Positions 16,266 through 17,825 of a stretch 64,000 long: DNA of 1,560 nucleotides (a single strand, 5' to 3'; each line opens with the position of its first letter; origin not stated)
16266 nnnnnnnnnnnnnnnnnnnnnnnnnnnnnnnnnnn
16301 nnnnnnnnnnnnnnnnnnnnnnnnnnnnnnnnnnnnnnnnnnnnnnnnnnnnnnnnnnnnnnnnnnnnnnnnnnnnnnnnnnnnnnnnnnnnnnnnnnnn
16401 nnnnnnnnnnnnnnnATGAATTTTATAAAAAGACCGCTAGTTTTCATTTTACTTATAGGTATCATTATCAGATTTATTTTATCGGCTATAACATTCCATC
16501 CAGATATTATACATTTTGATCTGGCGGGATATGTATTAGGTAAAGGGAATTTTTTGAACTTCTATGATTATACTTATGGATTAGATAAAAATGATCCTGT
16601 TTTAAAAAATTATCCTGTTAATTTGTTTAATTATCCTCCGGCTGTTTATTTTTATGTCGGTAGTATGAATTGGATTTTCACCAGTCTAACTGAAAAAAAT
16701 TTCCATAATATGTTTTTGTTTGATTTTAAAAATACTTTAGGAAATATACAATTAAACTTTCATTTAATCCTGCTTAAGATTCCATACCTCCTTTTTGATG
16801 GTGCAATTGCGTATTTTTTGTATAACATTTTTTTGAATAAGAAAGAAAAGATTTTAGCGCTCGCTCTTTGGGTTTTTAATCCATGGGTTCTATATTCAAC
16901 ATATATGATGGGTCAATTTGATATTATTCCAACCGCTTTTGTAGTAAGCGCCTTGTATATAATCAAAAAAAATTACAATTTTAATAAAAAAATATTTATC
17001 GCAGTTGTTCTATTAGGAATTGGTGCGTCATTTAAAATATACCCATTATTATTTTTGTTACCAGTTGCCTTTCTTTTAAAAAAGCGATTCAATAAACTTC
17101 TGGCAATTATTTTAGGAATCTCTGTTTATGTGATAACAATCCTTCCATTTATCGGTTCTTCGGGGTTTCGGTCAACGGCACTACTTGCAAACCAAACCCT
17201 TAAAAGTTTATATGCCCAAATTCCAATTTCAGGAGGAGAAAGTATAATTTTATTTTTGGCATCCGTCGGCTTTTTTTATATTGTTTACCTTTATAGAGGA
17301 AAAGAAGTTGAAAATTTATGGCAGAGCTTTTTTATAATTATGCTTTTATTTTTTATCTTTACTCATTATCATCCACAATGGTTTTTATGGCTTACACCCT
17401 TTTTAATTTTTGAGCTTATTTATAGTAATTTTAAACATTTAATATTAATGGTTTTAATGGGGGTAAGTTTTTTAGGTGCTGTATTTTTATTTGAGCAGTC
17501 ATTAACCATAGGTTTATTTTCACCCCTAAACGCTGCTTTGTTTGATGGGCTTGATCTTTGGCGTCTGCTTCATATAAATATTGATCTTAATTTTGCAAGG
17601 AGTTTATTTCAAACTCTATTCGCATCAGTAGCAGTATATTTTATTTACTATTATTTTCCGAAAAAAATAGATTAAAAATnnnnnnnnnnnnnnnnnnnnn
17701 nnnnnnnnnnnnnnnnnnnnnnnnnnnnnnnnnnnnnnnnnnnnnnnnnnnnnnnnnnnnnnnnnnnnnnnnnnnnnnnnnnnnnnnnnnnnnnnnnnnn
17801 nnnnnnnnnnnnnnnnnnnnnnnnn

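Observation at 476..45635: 45-kb near-unidirectional, translationally coupled glycosylation super-operon built around ~19 GT-C membrane glycosyltransferases and five lipid-monosaccharide synthases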

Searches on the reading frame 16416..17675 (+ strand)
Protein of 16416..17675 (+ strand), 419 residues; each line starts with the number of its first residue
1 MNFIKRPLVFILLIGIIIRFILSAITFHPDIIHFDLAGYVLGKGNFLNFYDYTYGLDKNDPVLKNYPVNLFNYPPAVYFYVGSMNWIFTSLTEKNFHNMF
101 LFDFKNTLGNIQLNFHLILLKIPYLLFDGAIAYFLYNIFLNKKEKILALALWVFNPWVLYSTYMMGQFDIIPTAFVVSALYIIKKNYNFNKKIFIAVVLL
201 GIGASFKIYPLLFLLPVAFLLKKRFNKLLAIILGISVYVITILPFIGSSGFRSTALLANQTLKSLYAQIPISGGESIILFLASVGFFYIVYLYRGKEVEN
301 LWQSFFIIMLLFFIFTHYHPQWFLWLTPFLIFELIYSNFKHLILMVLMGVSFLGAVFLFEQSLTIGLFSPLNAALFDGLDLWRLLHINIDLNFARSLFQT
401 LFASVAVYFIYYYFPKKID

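Call 5: search_protein_families(library=pfam, proteins=[window:16416-17675:+], max_evalue=0.01)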
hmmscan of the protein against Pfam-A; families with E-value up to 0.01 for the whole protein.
window:16416-17675:+ (419 aa): 0 families

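Call 12: search_protein_families(library=ncbifam, proteins=[window:16416-17675:+], max_evalue=0.01)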
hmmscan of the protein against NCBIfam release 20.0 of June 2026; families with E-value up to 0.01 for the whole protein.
window:16416-17675:+ (419 aa): 0 families

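Call 16: search_solved_structures(query=window:16416-17675:+, max_evalue=10)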
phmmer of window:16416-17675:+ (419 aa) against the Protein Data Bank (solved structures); distinct sequences matched with E-value up to 10: 1.
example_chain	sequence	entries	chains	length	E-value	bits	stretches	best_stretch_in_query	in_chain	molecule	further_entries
8gqg_A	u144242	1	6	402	1.6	10.9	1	230-301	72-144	Thiolase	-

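Call 29: find_homologous_proteins(query=window:16416-17675:+, max_evalue=0.001)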
Query window:16416-17675:+ (419 aa): 730 proteins with E <= 0.001 among 8000 candidates; the best 120 are listed.
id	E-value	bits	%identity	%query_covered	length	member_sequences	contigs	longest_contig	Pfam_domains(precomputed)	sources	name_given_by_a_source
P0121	1.5e-266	902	100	100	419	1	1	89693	-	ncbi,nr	ncbi:MAG: hypothetical protein Q7R77_01570 [Candidatus Daviesbacteria bacterium]|nr:hypothetical pro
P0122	3.0e-188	644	70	100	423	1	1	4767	-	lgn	-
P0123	4.0e-188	644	70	100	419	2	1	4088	-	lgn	-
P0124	2.5e-187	641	71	100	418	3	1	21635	-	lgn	-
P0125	8.7e-187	639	68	99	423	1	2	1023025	-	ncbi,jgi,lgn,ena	-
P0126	3.4e-185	634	69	100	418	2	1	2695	-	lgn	-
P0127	1.5e-184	632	68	100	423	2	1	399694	-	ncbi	-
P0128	7.3e-184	630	69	100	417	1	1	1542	-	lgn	-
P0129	1.9e-183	628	68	100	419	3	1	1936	-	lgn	-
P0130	7.2e-183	627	69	100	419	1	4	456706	PF09594.17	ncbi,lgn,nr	ncbi:hypothetical protein HYS96_02245 [Candidatus Daviesbacteria bacterium]|nr:hypothetical protein 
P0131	1.0e-182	626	68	100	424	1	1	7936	PF05007.20,PF09594.17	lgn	-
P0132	2.8e-182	625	69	100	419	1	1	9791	-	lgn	-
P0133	3.4e-180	618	70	100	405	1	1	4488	-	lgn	-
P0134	4.2e-180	617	67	100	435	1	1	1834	-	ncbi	-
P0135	1.4e-179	616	68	100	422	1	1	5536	-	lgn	-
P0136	1.5e-179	616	66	100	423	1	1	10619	PF05007.20,PF09594.17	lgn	-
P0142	3.1e-167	575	65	100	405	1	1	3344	PF09594.17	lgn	-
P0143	5.8e-165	568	64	100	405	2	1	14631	PF09594.17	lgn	-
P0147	7.2e-159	547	61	100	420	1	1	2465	PF09594.17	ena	-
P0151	2.2e-151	523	57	100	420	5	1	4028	PF09594.17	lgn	-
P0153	3.2e-150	519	59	95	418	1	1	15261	PF09594.17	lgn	-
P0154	3.8e-150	519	63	97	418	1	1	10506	PF09594.17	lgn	-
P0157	7.3e-146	505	57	96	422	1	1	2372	PF09594.17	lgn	-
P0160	4.2e-136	472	54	95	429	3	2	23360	PF09594.17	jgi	-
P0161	8.6e-135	468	53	99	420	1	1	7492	PF09594.17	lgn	-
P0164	3.8e-134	466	53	98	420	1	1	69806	PF05007.20,PF09594.17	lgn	-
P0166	5.5e-134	465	53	99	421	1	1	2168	PF09594.17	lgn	-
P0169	6.1e-133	462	54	94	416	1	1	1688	PF09594.17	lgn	-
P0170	1.3e-132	461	53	99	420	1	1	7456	PF09594.17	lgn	-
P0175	6.6e-132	459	50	99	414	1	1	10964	PF09594.17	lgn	-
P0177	9.0e-132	458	53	95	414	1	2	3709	PF09594.17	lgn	-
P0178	1.2e-131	458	54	95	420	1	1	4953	PF05007.20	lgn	-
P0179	1.4e-131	458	52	99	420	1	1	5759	PF09594.17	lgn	-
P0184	1.4e-130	454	52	95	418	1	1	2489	PF09594.17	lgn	-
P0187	3.9e-130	453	52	99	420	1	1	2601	PF09594.17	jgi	jgi:hypothetical protein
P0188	4.1e-130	453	52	99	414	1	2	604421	PF05007.20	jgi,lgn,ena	jgi:hypothetical protein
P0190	4.8e-130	452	53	94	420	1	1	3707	PF05007.20,PF09594.17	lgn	-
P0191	5.1e-130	452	51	99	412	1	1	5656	PF05007.20,PF09594.17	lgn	-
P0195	6.9e-129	449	53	99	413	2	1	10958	PF05007.20,PF09594.17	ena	-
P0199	9.8e-129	448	50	99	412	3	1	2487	PF05007.20,PF09594.17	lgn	-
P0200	1.1e-128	448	50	99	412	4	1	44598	PF05007.20,PF09594.17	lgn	-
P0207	1.6e-127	444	52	96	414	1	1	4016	PF05007.20,PF09594.17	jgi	jgi:hypothetical protein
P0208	1.8e-127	444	50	99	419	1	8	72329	PF09594.17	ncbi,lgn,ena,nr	ncbi:DUF2029 domain-containing protein [Candidatus Microgenomates bacterium]|nr:DUF2029 domain-conta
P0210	3.3e-127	443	52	99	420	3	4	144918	PF09594.17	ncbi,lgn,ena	-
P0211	3.7e-127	443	51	99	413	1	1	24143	PF05007.20,PF09594.17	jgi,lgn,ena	-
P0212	6.1e-127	442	52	94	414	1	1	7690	PF05007.20,PF09594.17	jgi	jgi:hypothetical protein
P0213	6.7e-127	442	51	94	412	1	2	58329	PF09594.17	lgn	-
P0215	7.2e-127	442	51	99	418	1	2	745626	PF09594.17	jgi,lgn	jgi:hypothetical protein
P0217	7.7e-127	442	52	99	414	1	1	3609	PF05007.20,PF09594.17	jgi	jgi:hypothetical protein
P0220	7.9e-127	442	50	99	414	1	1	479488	PF05007.20,PF09594.17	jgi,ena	-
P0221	1.4e-126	441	49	99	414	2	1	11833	PF05007.20,PF09594.17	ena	-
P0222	1.4e-126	441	52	99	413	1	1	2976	PF05007.20,PF09594.17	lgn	-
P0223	1.7e-126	441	49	99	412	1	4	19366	PF05007.20,PF09594.17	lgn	-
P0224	1.8e-126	441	51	99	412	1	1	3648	PF09594.17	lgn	-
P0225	2.4e-126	440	51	99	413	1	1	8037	PF09594.17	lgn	-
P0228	4.2e-126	440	51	99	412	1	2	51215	PF05007.20,PF09594.17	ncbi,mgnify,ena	ncbi:MAG: glycosyltransferase 87 family protein [Patescibacteria group bacterium]|mgnify:CR=1 FL=1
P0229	4.5e-126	439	50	99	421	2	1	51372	PF09594.17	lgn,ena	-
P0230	4.5e-126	439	50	99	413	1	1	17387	PF05007.20,PF09594.17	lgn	-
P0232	5.3e-126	439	52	94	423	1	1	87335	PF05007.20,PF09594.17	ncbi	-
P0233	5.6e-126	439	50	99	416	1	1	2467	PF09594.17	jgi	-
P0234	7.1e-126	439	51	94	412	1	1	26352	PF09594.17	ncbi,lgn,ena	-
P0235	8.9e-126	438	53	96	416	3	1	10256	PF09594.17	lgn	-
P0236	1.4e-125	438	50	99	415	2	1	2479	PF09594.17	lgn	-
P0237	1.6e-125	438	52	99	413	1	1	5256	PF05007.20,PF09594.17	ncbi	-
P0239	3.6e-125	436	51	99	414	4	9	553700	PF05007.20,PF09594.17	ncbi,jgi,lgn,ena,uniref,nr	ncbi:MAG: hypothetical protein UT58_C0001G0032 [Microgenomates group bacterium GW2011_GWC1_39_7b]|un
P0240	4.4e-125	436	51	99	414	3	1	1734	PF05007.20,PF09594.17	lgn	-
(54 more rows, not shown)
